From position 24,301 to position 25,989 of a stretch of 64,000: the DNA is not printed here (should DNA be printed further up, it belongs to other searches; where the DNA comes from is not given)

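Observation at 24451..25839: Orphan 462-aa protein with C-terminal RNxxxH HEPN motif (ApeA/Abi-like), a candidate single-gene anti-phage RNase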

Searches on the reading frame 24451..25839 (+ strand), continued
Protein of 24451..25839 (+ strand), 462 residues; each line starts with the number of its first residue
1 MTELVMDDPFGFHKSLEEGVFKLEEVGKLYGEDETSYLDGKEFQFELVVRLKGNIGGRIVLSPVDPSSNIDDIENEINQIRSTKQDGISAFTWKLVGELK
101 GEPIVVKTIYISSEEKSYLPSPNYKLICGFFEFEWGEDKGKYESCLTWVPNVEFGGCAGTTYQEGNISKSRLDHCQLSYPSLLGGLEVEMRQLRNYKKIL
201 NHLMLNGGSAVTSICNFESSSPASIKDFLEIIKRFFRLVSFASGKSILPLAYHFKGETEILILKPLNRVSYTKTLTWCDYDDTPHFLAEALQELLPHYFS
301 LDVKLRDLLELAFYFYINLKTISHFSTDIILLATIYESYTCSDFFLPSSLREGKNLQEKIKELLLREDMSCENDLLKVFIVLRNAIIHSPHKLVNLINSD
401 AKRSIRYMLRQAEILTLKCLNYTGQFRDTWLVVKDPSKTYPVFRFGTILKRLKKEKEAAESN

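Call 41: search_protein_families(library=padloc, alignment_id=A4, max_evalue=0.001)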
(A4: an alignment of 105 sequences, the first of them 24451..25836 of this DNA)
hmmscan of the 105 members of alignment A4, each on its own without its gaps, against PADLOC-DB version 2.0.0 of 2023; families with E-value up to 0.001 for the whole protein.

A. member 1, window:24451-25836:+ (462 aa): 0 families

B. families by the number of members that match (of 105 scanned): 7 families
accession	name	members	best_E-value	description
PDLC01680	Cas13-ApeA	6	7.2e-07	Cas13-ApeA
PDLC03836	DzbB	2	0.00022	-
PDLC02926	HTH_VI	1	2.2e-08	-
PDLC04142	capH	1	8.4e-05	capH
PDLC03951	RmrA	1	0.0003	-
PDLC01468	Cas13b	1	0.00031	CAS-VI-B; effector__SPE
PDLC04950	PDC-S19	1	0.0005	-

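Call 42: find_related_loci(query=A2, collection=genome_contigs, flank=10000)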
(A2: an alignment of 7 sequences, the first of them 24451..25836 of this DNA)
Query A2 (462 aa) in genome_contigs; peptide patterns used: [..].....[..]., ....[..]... (x = any residue, [..] = any of these).
88 stretches matched a pattern, but none encodes a relative of the query by tblastn (E <= 1e-3).

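Call 43: find_related_loci(query=A2, collection=viral_contigs, flank=10000)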
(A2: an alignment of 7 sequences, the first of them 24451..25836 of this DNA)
Query A2 (462 aa) in viral_contigs; peptide patterns used: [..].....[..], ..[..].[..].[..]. (x = any residue, [..] = any of these).
144 stretches matched a pattern, but none encodes a relative of the query by tblastn (E <= 1e-3).

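Call 45: predict_structure(alignment_id=A3)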
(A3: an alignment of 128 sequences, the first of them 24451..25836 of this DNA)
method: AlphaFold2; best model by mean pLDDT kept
length: 462 residues; sequences in the alignment: 128
mean_pLDDT: 93.4   pTM: 0.92
mean pLDDT of the five models: 93.4, 93.2, 92.9, 92.8, 91.8
residues with pLDDT >= 90: 396; 70-90: 53; 50-70: 8; < 50: 5
segments of 3 or more residues with pLDDT < 50: 1-5
pLDDT, mean of each block of 10 residues (from residue 1): 57 83 96 91 96 89 90 92 69 94 96 91 93 96 97 93 93 96 97 93 94 97 98 98 96 96 90 94 91 98 98 97 94 98 97 98 97 98 97 95 97 98 97 93 97 95 90
secondary structure, 60 per line:
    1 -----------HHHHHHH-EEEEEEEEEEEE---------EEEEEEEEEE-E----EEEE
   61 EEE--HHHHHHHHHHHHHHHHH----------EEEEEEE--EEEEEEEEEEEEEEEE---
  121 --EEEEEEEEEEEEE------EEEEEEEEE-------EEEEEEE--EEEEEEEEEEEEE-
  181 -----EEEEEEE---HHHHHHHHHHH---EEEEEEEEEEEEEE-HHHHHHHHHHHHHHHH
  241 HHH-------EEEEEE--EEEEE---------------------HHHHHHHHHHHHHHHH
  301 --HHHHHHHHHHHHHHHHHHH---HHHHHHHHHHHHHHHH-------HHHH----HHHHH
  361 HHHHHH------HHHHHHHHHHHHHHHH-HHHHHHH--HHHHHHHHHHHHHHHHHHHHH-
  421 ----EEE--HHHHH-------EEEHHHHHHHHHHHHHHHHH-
elements in order: H12-18 E20-31 E41-50 E57-63 H66-82 E93-99 E102-117 E123-135 E142-150 E158-164 E167-179 E186-192 H196-206 E210-223 H225-243 E251-256 E259-263 H285-300 H303-321 H325-340 H348-351 H356-366 H373-388 H390-396 H399-419 E425-427 H430-434 E442-444 H445-461

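Call 51: fold_search(model_id=the predicted structure, library=pdb)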
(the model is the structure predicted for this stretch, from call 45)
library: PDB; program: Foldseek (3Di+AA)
matches with E <= 10: 390; with E <= 0.001: 0
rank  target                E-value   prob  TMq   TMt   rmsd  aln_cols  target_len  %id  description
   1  5jqp_A                1.8e-02  0.12  0.09  0.05  20.5       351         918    8  Crystal structure of ER glucosidase II heterodimeric complex consisting of catalytic subunit and the binding domain of (released 2016-09-14)
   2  8yun_J                3.2e-02  0.75  0.14  0.37  13.2       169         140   11  The crystal structure of HNBP001-HCP (released 2025-07-02)
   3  5dl0_A                4.8e-02  0.09  0.09  0.05  19.1       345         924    9  Crystal structure of glucosidase II alpha subunit (Glc1Man2-bound from) (released 2016-01-27)
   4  5dkx                  7.0e-02  0.08  0.09  0.05  19.2       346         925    8  Crystal structure of glucosidase II alpha subunit (Tris-bound from) (released 2016-01-27)
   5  5dky                  7.8e-02  0.06  0.09  0.05  20.1       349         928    8  Crystal structure of glucosidase II alpha subunit (DNJ-bound from) (released 2016-01-27)
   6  8yun_F                8.6e-02  0.51  0.14  0.36  13.4       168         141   11  The crystal structure of HNBP001-HCP (released 2025-07-02)
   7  5dkz_A                8.6e-02  0.07  0.09  0.05  19.1       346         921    9  Crystal structure of glucosidase II alpha subunit (alpha3-Glc2-bound from) (released 2016-01-27)
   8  8yun_A                1.2e-01  0.44  0.14  0.35  12.7       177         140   11  The crystal structure of HNBP001-HCP (released 2025-07-02)
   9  3i7b                  1.3e-01  0.07  0.11  0.11  24.6       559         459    8  Calcium-Dependent Protein Kinase 1 from Toxoplasma gondii (TgCDPK1) in complex with bumped kinase inhibitor NM-PP1 (released 2010-02-09)
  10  8yun_G                1.4e-01  0.44  0.14  0.36  12.3       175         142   10  The crystal structure of HNBP001-HCP (released 2025-07-02)
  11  9lu5_M                1.6e-01  0.28  0.11  0.26  10.9       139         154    9  Structure of bacteriophage T4 neck protein gp13 and gp14 and Hfq assembled in vitro in C6 symmetry (released 2026-02-18)
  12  8yun_C                1.8e-01  0.38  0.14  0.36  12.3       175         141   10  The crystal structure of HNBP001-HCP (released 2025-07-02)
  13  8yun_D                1.9e-01  0.38  0.14  0.34  12.0       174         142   10  The crystal structure of HNBP001-HCP (released 2025-07-02)
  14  8bcu_A                1.9e-01  0.28  0.10  0.21  13.4       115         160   10  Cryo-EM structure of the proximal end of bacteriophage T5 tail, after interaction with its receptor : p142 tail termin (released 2023-11-01)
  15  5xeu_D                2.0e-01  0.80  0.12  0.36  11.4       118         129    8  crystal structure of Hcp2 from Salmonella typhimurium (released 2017-08-16)
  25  6m6u_H                2.6e-01  0.54  0.15  0.40  11.9       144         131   16  Crystal structure the toxin-antitoxin MntA-HpeT mutant-D39ED41E (released 2020-09-30)
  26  5yep_C                2.8e-01  0.44  0.14  0.37  11.9       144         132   16  Crystal structure of SO_3166-SO_3165 from Shewanella oneidensis (released 2018-03-28)
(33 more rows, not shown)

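Call 56: fold_search(model_id=the predicted structure, library=viral)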
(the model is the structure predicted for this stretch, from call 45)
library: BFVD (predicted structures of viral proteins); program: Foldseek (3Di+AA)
matches with E <= 10: 415; with E <= 0.001: 1
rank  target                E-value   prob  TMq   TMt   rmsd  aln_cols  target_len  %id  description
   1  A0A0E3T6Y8            9.6e-04  0.66  0.14  0.20  19.8       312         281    9  Tail protein [Gordonia phage Gsput1]
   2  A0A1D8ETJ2            3.8e-03  0.38  0.14  0.20  18.9       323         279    8  Minor tail protein [Propionibacterium phage B3]
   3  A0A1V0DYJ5            1.1e-02  0.28  0.14  0.15  24.5       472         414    9  (no name in the UniProt tables at hand)
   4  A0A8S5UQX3            1.7e-02  0.23  0.14  0.20  20.1       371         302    7  Tail protein [Siphoviridae sp. ct89S11]
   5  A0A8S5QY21            2.0e-02  0.09  0.07  0.10  18.1       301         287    9  Tail protein [Siphoviridae sp. ctr592]
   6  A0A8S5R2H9            3.1e-02  0.90  0.14  0.19  10.0       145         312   16  Tail protein [Siphoviridae sp. ctj7g1]
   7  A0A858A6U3            3.4e-02  0.09  0.10  0.08  25.4       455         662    9  MC018L [Molluscum contagiosum virus]
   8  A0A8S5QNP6            3.8e-02  0.14  0.12  0.16  17.7       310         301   10  Distal tail protein [Siphoviridae sp. ctgBD49]
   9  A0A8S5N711            5.2e-02  0.08  0.11  0.15  19.2       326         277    7  Tail protein [Siphoviridae sp. ctlzn3]
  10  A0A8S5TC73            6.5e-02  0.15  0.13  0.21  18.1       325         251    8  Putative receptor binding protein [Siphoviridae sp. ctwuP1]
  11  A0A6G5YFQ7            6.8e-02  0.18  0.14  0.20  14.8       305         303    6  (no name in the UniProt tables at hand)
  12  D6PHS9                8.0e-02  0.08  0.10  0.13  29.9       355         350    9  (no name in the UniProt tables at hand)
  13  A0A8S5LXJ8            8.4e-02  0.41  0.13  0.16  13.1       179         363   13  Type VI secretion system component [Myoviridae sp. ctZgq1]
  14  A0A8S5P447            9.4e-02  0.04  0.08  0.06  26.6       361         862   11  Trimeric coiled-coil viral fiber (Fragment) [Siphoviridae sp. ctQkH10]
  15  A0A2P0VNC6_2          9.4e-02  0.03  0.08  0.06  21.4       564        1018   10  Glycosyl hydrolase family 65 protein [Tetraselmis virus 1]
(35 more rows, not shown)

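Call 61: find_homologous_proteins(query=A3, max_evalue=0.001)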
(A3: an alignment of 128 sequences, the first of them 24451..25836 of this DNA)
Query A3 (128 sequences) (462 aa, profile of the alignment): 4 proteins with E <= 0.001 among 8000 candidates.
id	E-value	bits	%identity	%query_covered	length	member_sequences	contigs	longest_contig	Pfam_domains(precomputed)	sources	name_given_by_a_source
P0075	1.9e-84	302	23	22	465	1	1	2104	-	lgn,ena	-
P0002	5.8e-84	301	35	100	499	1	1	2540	PF26308.1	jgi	-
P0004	1.1e-75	273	32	93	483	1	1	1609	-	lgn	-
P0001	1.6e-69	253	92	100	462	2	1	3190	-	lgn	-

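Call 62: search_solved_structures(query=A3, max_evalue=10, show_alignments=2)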
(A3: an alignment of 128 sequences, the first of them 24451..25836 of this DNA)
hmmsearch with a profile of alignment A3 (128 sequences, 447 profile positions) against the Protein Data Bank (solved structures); distinct sequences matched with E-value up to 10: 2.
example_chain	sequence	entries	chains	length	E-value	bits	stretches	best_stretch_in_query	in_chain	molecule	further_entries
6czg_A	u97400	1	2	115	0.31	13.1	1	7-71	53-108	b11L5F_LGL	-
8oyw_A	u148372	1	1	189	0.42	12.7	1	241-355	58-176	De novo designed soluble Rhomboid protease-like protein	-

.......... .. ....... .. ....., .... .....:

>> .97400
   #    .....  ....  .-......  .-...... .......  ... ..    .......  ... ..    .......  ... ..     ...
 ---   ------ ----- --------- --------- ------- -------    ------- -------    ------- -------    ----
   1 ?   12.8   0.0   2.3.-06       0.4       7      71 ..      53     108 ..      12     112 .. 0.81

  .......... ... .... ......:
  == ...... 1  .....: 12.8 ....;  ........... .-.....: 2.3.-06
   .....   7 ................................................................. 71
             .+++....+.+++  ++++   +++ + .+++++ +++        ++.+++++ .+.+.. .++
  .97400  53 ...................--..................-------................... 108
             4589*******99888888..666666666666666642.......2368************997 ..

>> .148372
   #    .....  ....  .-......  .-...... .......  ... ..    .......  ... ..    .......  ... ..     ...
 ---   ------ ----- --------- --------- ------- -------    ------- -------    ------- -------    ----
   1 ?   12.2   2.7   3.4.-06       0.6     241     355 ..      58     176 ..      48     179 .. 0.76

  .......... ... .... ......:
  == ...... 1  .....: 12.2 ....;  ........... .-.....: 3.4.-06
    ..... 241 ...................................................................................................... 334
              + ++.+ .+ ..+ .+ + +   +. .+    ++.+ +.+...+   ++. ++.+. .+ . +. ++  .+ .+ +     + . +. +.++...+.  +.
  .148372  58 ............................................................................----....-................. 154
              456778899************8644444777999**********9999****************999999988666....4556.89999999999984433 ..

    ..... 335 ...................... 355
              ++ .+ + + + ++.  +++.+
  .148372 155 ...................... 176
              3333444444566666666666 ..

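Call 63: find_encoding_contigs(protein=P0012, flank=10000, max_places=4)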
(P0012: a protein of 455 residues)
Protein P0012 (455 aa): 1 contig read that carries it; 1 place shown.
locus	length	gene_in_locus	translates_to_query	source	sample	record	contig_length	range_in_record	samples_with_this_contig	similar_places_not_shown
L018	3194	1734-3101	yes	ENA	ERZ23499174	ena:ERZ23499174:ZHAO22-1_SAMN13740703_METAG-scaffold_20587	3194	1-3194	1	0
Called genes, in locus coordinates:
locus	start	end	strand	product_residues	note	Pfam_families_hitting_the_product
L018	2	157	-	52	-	?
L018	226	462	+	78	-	-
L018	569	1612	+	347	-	-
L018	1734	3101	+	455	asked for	PF26308:YopA_M, PF18739:HEPN_Apea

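Call 64: find_encoding_contigs(protein=P0010, flank=10000, max_places=4)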
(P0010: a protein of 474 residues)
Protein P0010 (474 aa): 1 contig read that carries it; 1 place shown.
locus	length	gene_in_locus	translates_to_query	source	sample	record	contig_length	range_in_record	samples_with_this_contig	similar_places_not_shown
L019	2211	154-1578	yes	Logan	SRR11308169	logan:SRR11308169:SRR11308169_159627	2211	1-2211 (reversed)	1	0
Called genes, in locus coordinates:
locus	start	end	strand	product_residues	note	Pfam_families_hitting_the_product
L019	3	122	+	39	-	?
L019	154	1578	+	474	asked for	PF26308:YopA_M, PF27216:YopA_C (faint)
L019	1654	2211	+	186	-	?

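Call 67: search_dna_similar(query=P0012, collection=phages, mode=protein, max_evalue=1, max_rows=15)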
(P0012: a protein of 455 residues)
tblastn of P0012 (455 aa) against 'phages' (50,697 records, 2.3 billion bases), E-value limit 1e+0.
Records with a match: 2; places in all: 2; records where one place covers at least 80% of the query: 0.
Best place of each record, by identity: <60% 2.
By first word of the organism name: Bacillus 2.
By host as written in the record: - 1; Bacillus subtilis 1.
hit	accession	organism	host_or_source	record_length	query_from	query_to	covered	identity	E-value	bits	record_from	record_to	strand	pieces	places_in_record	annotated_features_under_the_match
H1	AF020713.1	Bacillus phage SPBc2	-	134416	105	237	29%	25.4%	6e-1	39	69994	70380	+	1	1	yopA: hypothetical protein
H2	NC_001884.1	Bacillus phage SPBc2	Bacillus subtilis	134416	105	237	29%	25.4%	6e-1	39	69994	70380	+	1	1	yopA: hypothetical protein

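Call 68: search_dna_similar(query=window:24451-25836:+, collection=phages, mode=protein, max_evalue=1, max_rows=15)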
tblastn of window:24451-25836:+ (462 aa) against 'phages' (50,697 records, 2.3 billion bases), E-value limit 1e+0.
No match.

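Call 69: get_annotated_region(hit=H2, flank=4000)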
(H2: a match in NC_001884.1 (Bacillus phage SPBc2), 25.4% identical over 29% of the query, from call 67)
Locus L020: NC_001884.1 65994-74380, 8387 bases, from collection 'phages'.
description: Bacillus phage SPBc2, complete genome.
organism: Bacillus phage SPBc2 (NCBI taxid 2932878)
taxonomy: Viruses; Duplodnaviria; Heunggongvirae; Uroviricota; Caudoviricetes; Spbetavirus; Spbetavirus SPbeta
host: Bacillus subtilis; source: -; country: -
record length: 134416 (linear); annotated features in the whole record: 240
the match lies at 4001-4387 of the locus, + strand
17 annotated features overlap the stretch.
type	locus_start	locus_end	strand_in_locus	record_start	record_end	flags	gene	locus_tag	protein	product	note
CDS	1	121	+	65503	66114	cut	yonS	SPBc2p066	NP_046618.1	lipoprotein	-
stem_loop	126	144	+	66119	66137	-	-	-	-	-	-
CDS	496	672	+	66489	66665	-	yonT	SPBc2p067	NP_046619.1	hypothetical protein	-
stem_loop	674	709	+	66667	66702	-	-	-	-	-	-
CDS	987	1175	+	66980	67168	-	yonU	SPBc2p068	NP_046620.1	hypothetical protein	-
stem_loop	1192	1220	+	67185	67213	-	-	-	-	-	-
CDS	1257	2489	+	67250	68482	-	yonV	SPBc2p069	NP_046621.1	hypothetical protein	-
stem_loop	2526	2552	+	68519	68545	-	-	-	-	-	-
CDS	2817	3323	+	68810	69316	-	yonX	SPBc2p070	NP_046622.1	hypothetical protein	-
CDS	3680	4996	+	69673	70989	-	yopA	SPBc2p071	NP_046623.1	hypothetical protein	-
stem_loop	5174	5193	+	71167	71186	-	-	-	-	-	-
CDS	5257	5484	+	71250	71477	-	yopB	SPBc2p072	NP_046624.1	helix-turn-helix transcriptional regulator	-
CDS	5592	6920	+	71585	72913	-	yopC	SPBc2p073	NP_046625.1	RES domain-containing protein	-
CDS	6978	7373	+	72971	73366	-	yopD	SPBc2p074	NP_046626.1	UPF0715 family protein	similar to Bacillus subtilis YwlA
stem_loop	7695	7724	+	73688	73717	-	-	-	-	-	-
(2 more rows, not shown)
